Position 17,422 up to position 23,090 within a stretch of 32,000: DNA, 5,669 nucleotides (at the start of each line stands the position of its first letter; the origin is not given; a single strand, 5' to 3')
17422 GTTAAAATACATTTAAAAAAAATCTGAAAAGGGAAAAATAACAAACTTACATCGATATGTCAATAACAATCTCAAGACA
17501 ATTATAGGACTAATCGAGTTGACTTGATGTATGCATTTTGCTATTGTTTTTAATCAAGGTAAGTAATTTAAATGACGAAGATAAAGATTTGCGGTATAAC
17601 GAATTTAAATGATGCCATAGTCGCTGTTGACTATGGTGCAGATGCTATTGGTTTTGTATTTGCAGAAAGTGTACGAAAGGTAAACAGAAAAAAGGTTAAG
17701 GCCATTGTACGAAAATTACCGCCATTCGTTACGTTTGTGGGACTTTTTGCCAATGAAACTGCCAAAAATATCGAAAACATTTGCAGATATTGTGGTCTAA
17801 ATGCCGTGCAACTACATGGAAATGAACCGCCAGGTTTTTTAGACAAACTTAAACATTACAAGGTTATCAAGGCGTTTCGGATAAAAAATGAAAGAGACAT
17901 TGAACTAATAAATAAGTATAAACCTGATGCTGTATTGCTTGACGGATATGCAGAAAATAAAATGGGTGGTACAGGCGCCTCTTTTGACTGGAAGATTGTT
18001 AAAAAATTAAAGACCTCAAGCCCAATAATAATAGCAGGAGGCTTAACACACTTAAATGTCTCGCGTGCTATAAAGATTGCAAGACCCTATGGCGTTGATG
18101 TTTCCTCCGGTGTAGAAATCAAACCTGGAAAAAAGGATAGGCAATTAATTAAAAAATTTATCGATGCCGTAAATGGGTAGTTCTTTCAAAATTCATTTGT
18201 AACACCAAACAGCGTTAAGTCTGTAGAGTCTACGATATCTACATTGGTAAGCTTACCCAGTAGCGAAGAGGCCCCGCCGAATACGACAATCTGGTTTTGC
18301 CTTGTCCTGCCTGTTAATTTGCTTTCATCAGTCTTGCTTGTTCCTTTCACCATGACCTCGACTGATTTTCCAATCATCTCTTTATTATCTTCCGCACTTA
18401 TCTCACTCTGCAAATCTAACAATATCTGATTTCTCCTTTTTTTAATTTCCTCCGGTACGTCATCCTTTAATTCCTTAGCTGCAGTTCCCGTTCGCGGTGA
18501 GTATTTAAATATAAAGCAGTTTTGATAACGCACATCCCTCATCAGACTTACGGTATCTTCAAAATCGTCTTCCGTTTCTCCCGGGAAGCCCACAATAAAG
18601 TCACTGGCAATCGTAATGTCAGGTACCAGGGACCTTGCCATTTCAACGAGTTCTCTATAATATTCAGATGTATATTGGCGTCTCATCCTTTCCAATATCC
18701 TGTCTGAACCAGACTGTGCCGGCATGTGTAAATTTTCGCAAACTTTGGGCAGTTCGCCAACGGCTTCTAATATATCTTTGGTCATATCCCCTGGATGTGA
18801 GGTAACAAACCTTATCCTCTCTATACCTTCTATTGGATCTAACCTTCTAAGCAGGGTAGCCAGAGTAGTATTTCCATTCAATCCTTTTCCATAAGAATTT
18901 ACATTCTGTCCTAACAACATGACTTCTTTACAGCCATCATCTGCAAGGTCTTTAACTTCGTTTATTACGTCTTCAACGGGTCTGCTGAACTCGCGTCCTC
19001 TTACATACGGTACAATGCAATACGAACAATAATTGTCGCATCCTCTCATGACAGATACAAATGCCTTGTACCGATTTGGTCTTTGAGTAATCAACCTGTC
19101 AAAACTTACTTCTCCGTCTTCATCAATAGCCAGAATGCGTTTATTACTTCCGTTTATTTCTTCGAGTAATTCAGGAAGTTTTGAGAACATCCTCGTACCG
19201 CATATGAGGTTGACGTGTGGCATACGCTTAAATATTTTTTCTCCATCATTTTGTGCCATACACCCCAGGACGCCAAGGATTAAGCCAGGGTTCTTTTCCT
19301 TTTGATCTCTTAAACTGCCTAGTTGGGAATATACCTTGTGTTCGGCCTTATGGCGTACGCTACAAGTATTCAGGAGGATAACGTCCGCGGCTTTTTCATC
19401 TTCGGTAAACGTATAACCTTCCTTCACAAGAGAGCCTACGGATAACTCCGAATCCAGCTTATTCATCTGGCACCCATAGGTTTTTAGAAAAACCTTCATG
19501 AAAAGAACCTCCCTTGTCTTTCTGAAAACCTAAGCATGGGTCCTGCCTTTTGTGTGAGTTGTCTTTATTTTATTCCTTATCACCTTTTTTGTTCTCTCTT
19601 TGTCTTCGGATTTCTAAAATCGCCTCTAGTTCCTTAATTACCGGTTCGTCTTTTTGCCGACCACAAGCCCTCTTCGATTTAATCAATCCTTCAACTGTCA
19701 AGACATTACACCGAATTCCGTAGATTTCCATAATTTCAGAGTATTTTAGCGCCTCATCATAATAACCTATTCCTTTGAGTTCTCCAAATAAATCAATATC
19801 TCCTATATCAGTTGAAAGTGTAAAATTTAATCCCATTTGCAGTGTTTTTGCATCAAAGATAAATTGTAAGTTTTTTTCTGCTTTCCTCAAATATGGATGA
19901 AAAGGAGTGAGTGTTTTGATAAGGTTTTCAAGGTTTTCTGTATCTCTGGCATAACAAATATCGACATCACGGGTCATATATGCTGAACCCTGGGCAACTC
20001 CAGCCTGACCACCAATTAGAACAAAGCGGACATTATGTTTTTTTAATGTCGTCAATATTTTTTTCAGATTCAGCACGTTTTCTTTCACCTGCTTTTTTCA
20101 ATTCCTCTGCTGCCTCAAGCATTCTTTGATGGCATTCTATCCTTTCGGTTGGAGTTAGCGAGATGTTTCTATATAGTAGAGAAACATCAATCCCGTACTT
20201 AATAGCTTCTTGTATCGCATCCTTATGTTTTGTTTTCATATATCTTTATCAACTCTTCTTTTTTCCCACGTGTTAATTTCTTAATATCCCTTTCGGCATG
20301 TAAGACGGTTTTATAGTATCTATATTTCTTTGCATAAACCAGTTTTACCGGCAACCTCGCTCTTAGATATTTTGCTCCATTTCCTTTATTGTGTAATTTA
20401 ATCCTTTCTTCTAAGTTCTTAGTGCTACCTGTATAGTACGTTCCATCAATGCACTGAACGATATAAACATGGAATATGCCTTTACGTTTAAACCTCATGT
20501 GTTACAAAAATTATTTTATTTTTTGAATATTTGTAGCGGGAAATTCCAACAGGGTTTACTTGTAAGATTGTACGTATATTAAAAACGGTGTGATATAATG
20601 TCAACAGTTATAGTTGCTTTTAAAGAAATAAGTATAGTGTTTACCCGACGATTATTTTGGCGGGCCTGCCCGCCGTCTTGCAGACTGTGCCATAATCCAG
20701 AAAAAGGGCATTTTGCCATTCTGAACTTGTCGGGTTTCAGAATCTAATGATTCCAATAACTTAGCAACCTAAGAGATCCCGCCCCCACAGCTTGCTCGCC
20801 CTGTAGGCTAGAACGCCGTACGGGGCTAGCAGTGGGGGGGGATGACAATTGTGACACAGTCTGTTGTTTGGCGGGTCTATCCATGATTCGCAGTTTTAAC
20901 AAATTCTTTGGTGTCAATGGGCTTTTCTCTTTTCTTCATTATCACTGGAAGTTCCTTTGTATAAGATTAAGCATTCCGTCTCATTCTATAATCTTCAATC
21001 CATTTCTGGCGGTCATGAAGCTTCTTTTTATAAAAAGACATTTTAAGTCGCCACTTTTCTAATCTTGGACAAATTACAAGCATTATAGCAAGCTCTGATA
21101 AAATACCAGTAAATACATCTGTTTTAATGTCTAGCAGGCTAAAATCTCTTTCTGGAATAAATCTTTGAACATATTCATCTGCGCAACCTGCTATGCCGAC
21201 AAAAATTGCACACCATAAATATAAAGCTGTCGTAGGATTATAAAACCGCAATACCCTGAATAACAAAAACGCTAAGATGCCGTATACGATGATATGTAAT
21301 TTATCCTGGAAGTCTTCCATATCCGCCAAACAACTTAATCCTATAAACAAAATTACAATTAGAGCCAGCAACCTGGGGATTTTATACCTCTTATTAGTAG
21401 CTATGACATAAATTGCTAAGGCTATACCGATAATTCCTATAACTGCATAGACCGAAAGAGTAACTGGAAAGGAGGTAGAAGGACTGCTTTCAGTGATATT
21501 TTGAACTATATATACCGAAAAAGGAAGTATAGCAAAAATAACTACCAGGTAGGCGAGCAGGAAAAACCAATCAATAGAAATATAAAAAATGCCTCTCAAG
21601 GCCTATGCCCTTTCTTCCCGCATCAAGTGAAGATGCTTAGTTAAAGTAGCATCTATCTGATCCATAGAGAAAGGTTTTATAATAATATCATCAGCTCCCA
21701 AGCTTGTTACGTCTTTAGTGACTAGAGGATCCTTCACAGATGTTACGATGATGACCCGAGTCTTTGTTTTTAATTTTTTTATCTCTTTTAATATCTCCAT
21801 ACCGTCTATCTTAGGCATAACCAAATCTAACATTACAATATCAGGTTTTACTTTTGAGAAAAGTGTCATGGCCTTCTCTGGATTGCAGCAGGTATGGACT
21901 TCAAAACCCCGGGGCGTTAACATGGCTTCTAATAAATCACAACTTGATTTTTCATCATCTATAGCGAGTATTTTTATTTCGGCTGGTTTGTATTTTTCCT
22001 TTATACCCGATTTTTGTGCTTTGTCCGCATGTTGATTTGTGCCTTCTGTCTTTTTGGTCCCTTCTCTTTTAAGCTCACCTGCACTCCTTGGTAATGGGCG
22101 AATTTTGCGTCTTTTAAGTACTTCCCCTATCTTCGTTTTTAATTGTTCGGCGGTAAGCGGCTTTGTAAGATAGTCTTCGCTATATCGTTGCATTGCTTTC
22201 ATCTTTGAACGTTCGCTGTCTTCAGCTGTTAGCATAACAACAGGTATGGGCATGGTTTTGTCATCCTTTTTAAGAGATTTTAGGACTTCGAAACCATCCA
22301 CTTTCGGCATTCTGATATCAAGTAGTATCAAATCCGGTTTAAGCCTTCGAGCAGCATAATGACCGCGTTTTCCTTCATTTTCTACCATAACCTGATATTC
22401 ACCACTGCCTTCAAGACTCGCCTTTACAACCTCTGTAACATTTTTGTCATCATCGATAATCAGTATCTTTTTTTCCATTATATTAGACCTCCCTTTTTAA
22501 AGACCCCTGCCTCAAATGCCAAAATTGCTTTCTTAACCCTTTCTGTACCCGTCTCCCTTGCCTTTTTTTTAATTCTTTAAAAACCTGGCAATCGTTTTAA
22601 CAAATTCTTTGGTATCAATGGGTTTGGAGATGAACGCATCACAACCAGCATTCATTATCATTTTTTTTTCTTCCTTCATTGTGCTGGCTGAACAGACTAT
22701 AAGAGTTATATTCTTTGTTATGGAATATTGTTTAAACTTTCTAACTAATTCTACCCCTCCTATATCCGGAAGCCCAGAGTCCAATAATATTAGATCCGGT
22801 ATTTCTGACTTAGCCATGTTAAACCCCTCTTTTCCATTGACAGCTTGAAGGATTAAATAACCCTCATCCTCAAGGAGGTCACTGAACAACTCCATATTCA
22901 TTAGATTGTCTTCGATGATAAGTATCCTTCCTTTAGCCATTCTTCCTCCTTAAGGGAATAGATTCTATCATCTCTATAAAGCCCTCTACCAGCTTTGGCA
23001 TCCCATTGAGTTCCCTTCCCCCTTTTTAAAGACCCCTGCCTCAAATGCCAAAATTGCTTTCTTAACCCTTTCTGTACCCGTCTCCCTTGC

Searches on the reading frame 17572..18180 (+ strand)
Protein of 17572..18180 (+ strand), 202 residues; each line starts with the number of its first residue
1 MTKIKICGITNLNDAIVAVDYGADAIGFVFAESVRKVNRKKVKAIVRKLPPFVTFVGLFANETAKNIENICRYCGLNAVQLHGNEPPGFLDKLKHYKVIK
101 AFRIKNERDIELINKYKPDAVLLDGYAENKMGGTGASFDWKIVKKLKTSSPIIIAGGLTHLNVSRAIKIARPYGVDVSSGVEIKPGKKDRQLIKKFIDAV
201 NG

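Call 13: search_protein_families(library=pfam, proteins=[window:17572-18180:+], max_evalue=0.001)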
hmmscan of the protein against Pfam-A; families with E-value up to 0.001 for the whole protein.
window:17572-18180:+ (202 aa): 1 family
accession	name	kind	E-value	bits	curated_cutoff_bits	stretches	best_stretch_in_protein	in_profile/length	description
PF00697.28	PRAI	-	6.3e-49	166.8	22.7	1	4-198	1-192/193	N-(5'phosphoribosyl)anthranilate (PRA) isomerase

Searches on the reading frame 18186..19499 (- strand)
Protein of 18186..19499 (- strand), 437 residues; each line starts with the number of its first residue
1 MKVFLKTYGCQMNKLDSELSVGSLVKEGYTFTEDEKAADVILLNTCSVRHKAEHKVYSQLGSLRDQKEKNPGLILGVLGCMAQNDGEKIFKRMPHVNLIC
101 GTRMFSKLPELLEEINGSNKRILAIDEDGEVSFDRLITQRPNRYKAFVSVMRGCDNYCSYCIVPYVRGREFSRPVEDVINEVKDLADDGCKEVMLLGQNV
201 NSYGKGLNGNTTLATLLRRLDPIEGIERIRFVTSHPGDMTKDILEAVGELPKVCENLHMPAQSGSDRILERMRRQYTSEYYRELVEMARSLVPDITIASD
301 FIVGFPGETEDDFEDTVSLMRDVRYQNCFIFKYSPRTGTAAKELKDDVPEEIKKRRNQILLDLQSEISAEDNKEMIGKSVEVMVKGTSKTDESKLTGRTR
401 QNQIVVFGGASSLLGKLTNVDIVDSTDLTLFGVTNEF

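Call 13: search_protein_families(library=pfam, proteins=[window:18186-19499:-], max_evalue=0.001)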
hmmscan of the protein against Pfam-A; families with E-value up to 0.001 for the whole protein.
window:18186-19499:- (437 aa): 3 families
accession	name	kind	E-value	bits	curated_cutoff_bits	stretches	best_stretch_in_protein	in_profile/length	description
PF00919.26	UPF0004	-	1.6e-31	108.6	27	1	2-101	1-98/98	Uncharacterized protein family UPF0004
PF04055.27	Radical_SAM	-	2e-29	103.3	29.5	1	148-319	1-165/166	Radical SAM superfamily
PF01938.26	TRAM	-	9e-07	29.1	21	1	374-432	2-58/61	TRAM domain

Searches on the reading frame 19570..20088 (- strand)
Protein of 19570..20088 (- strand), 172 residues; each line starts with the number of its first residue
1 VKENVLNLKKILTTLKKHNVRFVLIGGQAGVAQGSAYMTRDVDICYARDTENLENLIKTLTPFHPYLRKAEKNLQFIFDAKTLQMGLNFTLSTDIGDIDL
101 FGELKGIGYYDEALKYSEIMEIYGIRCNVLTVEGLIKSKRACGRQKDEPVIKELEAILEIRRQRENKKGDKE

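Call 13: search_protein_families(library=pfam, proteins=[window:19570-20088:-], max_evalue=0.001)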
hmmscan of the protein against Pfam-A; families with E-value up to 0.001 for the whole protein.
window:19570-20088:- (172 aa): 1 family
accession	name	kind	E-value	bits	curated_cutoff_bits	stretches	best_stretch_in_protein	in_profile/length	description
PF09970.15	DUF2204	-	9.3e-07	29.1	20.3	1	7-160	4-150/181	Nucleotidyl transferase of unknown function (DUF2204)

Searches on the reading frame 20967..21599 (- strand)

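Call 13: search_protein_families(library=pfam, proteins=[window:20967-21599:-], max_evalue=0.001)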
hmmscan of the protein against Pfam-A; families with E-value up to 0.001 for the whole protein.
window:20967-21599:- (210 aa): 0 families

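Call 36: search_protein_families(library=ncbifam, proteins=[window:20967-21599:-], max_evalue=0.01)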
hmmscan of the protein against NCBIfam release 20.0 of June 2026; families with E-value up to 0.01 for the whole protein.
window:20967-21599:- (210 aa): 1 family
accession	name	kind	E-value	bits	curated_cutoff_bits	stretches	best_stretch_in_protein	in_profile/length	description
NF037970.1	vanZ_1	subfamily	1.1e-12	48.5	20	1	92-163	35-107/109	VanZ family protein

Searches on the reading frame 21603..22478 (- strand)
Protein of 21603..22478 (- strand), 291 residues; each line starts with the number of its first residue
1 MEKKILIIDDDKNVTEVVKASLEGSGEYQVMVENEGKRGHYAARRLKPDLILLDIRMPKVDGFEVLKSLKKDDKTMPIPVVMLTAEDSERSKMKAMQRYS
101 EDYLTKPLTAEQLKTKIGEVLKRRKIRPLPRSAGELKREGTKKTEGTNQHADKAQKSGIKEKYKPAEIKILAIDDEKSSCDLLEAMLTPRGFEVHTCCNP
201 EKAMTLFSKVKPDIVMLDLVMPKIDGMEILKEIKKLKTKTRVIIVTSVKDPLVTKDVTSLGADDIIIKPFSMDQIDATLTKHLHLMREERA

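Call 5: search_protein_families(library=pfam, proteins=[window:21603-22478:-], max_evalue=0.01)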
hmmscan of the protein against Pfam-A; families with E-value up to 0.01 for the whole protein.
window:21603-22478:- (291 aa): 3 families
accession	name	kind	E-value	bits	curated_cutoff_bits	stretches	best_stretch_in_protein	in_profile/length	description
PF00072.30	Response_reg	-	1.2e-50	170.7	30.2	2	170-278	1-109/111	Response regulator receiver domain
PF23198.2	PDE8A_N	-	3.3e-07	30.8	29.6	1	176-257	19-101/147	PDE8A-like, N-terminal domain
PF20161.5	VpsR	-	0.0015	18.6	23.7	0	183-234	23-74/121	VpsR domain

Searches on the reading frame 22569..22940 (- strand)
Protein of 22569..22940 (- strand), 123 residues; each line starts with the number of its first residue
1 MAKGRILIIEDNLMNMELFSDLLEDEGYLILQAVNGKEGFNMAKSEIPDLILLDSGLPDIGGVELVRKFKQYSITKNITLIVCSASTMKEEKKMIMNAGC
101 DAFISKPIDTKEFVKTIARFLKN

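Call 5: search_protein_families(library=pfam, proteins=[window:22569-22940:-], max_evalue=0.01)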
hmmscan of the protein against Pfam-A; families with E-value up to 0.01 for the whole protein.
window:22569-22940:- (123 aa): 1 family
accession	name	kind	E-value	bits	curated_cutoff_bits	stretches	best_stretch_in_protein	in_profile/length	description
PF00072.30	Response_reg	-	2.2e-22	79.8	30.2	1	6-117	1-110/111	Response regulator receiver domain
